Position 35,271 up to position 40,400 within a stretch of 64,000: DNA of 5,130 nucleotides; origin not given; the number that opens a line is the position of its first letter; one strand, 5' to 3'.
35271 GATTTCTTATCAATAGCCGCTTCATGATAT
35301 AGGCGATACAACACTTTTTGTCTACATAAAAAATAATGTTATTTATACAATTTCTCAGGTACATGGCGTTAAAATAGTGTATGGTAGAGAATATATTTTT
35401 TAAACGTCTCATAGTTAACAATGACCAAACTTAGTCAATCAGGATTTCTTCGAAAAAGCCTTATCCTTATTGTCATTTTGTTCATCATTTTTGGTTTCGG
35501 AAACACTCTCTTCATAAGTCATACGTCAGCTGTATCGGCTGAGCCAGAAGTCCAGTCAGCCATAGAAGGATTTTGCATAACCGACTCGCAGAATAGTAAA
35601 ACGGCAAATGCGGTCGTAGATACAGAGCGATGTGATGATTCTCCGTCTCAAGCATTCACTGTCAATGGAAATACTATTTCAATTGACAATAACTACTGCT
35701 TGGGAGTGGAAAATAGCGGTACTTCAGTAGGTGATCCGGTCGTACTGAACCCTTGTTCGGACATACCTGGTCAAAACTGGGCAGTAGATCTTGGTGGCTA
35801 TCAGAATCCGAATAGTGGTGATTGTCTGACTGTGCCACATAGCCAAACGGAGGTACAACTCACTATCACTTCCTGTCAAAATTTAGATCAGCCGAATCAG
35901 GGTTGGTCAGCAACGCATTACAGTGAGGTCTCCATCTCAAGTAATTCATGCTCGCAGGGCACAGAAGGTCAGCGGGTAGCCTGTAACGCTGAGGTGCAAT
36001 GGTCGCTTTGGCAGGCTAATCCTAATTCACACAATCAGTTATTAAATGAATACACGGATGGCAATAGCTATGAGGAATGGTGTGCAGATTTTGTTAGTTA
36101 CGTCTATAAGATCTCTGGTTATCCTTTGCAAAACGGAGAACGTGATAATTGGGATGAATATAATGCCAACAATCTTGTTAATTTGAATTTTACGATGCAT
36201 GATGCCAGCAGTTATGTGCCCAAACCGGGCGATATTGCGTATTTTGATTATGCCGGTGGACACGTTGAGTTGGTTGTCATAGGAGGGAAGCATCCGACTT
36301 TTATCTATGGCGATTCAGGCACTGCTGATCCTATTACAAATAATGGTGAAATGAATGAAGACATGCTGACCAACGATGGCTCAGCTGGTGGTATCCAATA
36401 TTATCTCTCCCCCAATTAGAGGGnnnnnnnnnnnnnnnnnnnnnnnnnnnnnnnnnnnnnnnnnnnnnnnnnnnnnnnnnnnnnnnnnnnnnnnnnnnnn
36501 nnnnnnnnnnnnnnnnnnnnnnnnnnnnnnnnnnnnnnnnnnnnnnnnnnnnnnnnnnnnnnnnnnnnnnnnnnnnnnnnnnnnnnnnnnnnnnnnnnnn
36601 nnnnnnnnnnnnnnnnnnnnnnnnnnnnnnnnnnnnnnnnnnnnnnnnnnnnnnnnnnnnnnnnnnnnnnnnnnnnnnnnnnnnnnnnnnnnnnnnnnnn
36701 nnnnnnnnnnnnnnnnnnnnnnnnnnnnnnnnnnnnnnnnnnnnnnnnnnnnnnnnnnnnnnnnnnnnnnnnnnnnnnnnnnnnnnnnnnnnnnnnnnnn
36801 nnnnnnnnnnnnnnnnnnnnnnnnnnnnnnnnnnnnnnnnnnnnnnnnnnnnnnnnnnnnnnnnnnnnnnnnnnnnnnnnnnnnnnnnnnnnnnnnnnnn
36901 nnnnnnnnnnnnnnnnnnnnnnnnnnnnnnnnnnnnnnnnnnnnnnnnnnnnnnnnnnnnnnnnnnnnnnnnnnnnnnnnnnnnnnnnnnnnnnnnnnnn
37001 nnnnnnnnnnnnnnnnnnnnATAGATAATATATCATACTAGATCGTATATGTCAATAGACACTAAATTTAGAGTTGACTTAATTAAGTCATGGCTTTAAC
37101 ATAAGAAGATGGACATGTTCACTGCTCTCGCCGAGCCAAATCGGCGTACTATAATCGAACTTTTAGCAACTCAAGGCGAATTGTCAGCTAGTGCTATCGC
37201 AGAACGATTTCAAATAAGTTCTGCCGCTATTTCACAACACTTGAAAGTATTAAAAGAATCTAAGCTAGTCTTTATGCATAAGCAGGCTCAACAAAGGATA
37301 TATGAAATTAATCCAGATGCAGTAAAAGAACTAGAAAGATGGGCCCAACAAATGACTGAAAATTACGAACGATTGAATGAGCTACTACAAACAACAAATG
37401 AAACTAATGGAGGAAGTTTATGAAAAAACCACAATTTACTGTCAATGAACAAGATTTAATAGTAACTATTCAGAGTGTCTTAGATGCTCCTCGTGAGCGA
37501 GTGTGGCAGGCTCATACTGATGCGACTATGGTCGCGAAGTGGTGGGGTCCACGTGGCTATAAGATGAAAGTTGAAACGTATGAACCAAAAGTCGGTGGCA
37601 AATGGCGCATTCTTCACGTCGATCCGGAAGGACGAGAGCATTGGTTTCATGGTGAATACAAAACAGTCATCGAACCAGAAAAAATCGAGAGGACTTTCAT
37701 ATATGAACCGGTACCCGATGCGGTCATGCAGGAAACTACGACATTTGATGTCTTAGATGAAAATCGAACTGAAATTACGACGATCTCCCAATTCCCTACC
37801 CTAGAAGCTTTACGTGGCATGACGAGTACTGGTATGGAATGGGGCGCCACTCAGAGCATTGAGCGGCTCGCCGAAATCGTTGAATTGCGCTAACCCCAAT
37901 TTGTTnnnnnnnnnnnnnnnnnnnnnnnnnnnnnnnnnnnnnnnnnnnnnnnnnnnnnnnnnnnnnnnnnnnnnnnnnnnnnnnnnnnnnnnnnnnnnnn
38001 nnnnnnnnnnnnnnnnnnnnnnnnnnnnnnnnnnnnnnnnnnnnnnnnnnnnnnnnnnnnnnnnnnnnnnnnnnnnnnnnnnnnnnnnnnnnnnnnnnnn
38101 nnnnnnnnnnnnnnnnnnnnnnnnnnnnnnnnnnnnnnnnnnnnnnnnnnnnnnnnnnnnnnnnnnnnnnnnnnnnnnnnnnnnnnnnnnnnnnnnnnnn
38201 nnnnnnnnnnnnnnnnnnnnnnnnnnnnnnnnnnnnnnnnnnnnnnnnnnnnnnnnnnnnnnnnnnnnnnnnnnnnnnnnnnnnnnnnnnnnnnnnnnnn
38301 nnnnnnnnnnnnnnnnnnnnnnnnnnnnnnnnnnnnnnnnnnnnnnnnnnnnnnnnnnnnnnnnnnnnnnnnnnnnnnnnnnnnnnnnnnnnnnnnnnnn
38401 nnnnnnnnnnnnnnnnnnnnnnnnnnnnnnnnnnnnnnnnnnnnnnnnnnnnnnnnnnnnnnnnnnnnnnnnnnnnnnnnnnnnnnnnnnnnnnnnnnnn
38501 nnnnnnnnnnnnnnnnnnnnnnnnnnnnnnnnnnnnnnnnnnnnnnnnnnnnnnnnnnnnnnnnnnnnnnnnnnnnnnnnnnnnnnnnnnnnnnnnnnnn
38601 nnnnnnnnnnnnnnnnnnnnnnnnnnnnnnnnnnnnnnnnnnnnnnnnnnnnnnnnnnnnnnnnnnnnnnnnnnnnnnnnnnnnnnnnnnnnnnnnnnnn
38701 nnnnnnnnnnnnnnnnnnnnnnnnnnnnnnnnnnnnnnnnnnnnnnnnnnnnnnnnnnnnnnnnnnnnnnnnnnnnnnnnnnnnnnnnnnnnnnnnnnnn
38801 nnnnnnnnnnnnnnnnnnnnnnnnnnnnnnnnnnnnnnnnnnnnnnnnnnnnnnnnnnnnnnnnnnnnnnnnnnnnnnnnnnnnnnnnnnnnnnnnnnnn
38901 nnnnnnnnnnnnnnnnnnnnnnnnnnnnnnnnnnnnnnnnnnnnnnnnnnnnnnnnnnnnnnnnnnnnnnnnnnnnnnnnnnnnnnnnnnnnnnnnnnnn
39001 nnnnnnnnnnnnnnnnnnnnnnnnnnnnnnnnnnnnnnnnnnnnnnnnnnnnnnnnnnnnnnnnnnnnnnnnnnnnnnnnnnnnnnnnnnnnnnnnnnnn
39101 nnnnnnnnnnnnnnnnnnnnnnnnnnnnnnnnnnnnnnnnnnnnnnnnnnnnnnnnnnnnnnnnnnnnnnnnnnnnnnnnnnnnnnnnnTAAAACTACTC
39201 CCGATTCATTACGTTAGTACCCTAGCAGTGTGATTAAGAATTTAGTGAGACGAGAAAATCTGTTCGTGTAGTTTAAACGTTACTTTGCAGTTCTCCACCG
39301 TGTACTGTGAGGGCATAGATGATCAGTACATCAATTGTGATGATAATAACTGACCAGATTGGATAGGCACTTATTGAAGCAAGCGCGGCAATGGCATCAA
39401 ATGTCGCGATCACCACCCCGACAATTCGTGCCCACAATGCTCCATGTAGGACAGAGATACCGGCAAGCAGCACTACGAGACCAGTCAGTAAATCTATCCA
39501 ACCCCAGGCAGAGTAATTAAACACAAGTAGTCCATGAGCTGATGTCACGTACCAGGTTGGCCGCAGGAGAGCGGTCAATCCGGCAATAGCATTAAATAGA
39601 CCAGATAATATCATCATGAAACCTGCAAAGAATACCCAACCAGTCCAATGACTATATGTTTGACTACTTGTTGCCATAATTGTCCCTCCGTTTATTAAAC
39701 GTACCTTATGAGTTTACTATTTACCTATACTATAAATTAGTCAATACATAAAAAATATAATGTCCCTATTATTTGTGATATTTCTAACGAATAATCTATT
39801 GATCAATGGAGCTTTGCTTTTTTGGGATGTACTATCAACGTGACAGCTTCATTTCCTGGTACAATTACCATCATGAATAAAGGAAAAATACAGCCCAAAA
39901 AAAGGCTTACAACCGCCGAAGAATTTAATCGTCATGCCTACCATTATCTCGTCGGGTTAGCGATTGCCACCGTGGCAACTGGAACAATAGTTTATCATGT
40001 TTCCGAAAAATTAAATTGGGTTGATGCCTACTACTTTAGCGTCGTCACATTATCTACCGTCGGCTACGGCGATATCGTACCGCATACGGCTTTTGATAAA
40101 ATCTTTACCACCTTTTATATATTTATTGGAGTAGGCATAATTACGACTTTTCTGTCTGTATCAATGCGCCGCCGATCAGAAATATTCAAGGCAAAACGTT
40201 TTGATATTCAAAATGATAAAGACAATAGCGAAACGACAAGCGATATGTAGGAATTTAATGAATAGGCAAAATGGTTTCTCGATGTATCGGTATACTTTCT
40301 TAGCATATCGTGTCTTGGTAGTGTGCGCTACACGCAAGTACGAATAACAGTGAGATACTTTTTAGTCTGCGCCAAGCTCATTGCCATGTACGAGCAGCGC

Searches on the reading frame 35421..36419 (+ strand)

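Call 21: search_protein_families(library=pfam, proteins=[window:35421-36419:+], max_evalue=0.001)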
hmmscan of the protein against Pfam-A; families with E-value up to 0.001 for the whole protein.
window:35421-36419:+ (332 aa): 3 families
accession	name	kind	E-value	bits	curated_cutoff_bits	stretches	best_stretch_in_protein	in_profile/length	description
PF00652.28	Ricin_B_lectin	-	5.5e-16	59.3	29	1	44-162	5-126/126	Ricin-type beta-trefoil lectin domain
PF05257.22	CHAP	-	5.4e-08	33.7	26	1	213-286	2-67/81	CHAP domain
PF14200.12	RicinB_lectin_2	-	1.3e-06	29.4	25.6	0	44-108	17-87/89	Ricin-type beta-trefoil lectin domain-like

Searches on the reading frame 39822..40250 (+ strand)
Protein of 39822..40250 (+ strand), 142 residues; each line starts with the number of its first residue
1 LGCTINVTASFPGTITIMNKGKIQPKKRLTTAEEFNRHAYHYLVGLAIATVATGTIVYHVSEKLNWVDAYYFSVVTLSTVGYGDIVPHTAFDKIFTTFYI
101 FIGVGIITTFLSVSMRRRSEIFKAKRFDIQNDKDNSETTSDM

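Call 21: search_protein_families(library=pfam, proteins=[window:39822-40250:+], max_evalue=0.001)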
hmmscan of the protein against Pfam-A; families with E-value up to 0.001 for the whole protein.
window:39822-40250:+ (142 aa): 2 families
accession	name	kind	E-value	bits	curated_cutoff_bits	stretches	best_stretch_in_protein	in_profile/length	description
PF07885.22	Ion_trans_2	-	7.3e-22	77.5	22.5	1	47-115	3-74/79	Ion channel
PF00520.37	Ion_trans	-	1.7e-06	27.9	25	1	66-113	174-228/241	Ion transport protein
